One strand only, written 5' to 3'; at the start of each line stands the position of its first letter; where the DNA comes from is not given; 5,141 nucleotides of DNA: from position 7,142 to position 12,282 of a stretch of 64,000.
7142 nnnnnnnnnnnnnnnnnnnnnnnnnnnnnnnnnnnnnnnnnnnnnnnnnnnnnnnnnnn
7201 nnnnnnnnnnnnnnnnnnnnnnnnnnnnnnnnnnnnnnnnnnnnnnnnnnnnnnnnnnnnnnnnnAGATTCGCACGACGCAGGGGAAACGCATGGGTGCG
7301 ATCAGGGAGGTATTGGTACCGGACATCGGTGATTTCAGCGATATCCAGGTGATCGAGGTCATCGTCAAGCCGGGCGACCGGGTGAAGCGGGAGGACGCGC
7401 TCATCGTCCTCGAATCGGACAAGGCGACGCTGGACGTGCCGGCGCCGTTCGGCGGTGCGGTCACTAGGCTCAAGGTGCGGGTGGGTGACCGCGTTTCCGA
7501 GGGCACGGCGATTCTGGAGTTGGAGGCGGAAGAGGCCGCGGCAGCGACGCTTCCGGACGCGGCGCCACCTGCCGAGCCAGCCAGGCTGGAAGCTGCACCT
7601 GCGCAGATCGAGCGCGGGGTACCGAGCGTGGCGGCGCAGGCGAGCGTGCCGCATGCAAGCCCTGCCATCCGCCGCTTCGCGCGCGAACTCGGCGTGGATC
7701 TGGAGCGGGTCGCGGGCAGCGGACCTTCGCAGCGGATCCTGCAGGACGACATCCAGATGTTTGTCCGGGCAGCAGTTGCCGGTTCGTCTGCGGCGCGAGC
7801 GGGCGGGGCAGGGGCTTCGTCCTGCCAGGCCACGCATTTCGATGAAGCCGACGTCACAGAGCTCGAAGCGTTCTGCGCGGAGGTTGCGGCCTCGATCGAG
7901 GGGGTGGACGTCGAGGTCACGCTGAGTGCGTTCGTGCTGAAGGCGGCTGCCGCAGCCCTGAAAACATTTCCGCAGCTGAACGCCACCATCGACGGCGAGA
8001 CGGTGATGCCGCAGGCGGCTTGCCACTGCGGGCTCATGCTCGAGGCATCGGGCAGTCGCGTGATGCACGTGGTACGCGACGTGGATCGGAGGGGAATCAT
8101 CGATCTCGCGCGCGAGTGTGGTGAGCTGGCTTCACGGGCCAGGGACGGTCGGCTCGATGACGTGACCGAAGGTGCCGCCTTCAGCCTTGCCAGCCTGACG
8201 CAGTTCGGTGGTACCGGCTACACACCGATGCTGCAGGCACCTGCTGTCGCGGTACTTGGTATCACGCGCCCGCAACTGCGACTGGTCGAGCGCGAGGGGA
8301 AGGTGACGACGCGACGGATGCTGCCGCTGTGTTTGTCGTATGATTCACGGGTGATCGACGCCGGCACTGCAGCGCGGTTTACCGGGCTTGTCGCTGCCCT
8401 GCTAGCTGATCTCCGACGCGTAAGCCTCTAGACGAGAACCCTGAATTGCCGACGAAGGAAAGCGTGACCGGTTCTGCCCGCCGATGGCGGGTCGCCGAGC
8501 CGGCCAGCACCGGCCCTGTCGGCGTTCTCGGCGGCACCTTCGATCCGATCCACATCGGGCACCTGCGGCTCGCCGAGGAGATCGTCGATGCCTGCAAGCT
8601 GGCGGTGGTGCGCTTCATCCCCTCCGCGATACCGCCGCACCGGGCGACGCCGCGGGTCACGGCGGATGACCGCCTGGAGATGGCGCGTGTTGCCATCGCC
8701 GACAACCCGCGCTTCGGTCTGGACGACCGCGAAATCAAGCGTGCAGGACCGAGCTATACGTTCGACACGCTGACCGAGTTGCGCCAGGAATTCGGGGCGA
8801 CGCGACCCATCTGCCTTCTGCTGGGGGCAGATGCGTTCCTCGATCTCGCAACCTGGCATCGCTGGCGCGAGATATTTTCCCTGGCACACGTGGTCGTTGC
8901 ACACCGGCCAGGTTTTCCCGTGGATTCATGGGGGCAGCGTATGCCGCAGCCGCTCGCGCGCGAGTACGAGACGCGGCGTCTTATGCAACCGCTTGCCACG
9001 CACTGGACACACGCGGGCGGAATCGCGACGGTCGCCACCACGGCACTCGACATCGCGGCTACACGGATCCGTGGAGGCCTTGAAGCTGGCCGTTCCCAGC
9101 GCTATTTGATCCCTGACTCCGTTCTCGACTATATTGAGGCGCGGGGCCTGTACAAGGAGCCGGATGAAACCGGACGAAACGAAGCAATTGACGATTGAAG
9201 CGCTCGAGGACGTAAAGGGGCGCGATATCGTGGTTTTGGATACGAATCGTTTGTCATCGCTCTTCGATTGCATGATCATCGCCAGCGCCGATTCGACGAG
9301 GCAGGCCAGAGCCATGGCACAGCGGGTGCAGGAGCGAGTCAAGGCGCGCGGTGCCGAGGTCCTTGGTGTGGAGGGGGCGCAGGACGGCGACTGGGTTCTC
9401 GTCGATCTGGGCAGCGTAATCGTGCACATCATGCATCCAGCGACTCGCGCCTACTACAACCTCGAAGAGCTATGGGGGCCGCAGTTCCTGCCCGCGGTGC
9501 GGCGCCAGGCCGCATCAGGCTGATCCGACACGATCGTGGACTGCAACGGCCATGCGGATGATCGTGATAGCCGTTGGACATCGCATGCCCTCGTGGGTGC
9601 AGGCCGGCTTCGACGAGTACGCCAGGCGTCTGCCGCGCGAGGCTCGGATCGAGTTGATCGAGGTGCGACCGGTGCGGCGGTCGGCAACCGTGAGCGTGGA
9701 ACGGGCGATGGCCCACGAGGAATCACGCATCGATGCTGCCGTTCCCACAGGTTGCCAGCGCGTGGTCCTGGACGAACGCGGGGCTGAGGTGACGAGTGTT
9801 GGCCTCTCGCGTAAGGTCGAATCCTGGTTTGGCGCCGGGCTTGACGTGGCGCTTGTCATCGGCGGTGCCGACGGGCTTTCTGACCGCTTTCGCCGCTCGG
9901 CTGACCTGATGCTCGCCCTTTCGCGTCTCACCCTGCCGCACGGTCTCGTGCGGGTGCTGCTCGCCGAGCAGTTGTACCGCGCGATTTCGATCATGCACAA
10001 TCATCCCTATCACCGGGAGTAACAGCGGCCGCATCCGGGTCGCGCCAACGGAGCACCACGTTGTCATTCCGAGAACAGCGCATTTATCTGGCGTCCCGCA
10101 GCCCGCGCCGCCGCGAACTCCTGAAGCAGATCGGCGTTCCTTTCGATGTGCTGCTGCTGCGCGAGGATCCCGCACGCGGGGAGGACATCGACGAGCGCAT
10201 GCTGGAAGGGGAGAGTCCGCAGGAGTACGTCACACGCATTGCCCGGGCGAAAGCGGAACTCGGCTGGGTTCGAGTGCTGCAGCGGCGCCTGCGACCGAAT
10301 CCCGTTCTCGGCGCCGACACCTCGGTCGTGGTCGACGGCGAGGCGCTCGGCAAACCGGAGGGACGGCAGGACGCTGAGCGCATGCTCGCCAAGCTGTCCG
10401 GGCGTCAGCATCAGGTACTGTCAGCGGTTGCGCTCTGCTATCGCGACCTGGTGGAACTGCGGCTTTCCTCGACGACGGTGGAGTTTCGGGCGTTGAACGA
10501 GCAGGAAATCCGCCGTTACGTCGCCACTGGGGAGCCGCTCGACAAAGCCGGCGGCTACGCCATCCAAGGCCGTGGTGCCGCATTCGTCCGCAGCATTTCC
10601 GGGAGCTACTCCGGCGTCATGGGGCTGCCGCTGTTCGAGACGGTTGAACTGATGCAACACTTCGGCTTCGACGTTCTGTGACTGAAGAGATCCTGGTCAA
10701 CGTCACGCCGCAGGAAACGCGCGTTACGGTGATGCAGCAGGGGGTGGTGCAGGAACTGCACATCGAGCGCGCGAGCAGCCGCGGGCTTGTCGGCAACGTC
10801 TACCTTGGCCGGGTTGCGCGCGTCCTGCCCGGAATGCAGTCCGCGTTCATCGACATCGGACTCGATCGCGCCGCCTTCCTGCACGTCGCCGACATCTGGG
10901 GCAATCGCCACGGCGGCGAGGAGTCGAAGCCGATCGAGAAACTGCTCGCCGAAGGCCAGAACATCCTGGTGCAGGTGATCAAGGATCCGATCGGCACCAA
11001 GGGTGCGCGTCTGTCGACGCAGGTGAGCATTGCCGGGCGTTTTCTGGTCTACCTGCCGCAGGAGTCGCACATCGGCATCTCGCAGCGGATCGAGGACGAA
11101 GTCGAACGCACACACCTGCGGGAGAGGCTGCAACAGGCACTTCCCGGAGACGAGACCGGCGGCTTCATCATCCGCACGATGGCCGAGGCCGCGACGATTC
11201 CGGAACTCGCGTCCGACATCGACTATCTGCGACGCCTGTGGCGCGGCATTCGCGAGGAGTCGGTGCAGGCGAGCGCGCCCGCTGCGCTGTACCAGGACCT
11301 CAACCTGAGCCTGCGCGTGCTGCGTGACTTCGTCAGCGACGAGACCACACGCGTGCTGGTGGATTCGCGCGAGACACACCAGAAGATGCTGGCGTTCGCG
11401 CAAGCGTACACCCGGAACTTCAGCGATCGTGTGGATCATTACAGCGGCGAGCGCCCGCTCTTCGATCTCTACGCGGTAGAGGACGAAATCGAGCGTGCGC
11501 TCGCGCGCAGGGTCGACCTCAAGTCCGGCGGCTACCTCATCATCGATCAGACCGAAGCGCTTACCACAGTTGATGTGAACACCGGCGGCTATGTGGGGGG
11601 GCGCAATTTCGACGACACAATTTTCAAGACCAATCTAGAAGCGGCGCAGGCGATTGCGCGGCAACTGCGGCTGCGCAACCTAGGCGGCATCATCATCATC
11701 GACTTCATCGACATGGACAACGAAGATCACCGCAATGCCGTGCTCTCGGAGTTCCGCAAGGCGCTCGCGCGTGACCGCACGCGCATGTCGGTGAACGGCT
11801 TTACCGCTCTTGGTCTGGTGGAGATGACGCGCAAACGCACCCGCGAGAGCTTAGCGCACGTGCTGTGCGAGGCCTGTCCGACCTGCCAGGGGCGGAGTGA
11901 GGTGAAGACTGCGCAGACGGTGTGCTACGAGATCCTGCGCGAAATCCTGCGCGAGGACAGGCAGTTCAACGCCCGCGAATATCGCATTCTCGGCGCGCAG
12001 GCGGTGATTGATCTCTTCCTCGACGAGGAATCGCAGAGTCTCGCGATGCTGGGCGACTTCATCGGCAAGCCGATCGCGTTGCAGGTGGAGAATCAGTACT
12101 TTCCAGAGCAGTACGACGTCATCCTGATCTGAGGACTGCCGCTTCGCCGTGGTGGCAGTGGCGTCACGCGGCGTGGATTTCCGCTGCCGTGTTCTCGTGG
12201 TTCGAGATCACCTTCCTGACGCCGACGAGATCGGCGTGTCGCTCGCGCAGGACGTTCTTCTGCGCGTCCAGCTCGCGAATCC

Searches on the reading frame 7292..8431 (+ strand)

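Call 75: search_protein_families(library=pfam, proteins=[window:7292-8431:+], max_evalue=0.0001)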
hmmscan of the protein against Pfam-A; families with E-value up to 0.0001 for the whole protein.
window:7292-8431:+ (379 aa): 4 families
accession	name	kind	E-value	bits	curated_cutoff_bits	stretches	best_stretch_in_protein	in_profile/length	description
PF00198.28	2-oxoacid_dh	-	1.2e-38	133.3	23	1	177-376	27-229/232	2-oxoacid dehydrogenases acyltransferase (catalytic domain)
PF00364.28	Biotin_lipoyl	-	1.4e-17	63.7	22.1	1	6-77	2-73/73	Biotin-requiring enzyme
PF02817.22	E3_binding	-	7.9e-14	52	23.7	1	120-155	1-36/36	e3 binding domain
PF13533.13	Biotin_lipoyl_2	-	2.9e-05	24.2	29.8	0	51-78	5-32/32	Biotin-lipoyl like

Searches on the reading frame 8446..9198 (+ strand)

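Call 75: search_protein_families(library=pfam, proteins=[window:8446-9198:+], max_evalue=0.0001)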
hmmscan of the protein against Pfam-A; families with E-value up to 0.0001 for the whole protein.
window:8446-9198:+ (250 aa): 1 family
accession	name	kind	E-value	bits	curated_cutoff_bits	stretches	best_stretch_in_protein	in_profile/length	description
PF01467.32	CTP_transf_like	-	2.7e-24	86.3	21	1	27-167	1-114/133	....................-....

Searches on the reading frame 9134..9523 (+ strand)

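Call 75: search_protein_families(library=pfam, proteins=[window:9134-9523:+], max_evalue=0.0001)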
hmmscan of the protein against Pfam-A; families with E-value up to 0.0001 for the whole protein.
window:9134-9523:+ (129 aa): 1 family
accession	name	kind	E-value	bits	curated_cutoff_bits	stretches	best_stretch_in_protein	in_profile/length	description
PF02410.21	RsfS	-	8.2e-33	113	21.6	1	20-114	3-98/98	Ribosomal silencing factor during starvation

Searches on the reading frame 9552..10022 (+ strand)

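Call 75: search_protein_families(library=pfam, proteins=[window:9552-10022:+], max_evalue=0.0001)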
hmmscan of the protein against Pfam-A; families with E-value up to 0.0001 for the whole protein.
window:9552-10022:+ (156 aa): 1 family
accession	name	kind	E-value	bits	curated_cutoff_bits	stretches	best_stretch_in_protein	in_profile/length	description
PF02590.22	SPOUT_MTase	-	2.3e-46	158.1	27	1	1-154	1-154/154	Predicted SPOUT methyltransferase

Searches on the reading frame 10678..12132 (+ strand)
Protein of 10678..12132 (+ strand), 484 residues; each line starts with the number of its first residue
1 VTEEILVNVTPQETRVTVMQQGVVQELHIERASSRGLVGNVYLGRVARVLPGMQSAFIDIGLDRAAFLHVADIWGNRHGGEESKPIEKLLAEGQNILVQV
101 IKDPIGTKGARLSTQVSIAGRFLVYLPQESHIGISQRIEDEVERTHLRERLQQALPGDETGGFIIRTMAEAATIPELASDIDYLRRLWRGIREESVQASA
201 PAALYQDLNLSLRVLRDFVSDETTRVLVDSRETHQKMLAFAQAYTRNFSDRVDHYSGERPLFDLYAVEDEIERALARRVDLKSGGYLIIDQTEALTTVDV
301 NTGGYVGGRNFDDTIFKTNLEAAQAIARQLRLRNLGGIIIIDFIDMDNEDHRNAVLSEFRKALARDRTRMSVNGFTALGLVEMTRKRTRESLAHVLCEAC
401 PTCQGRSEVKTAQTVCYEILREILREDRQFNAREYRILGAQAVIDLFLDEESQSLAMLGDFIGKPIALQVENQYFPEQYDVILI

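Call 76: search_protein_families(library=pfam, proteins=[window:10678-12132:+], max_evalue=0.0001)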
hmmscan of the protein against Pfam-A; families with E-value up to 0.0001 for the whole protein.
window:10678-12132:+ (484 aa): 1 family
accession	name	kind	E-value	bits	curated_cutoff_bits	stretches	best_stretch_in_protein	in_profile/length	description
PF10150.14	RNase_E_G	-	2.1e-104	349.2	25.5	1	117-388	1-270/270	Ribonuclease E/G family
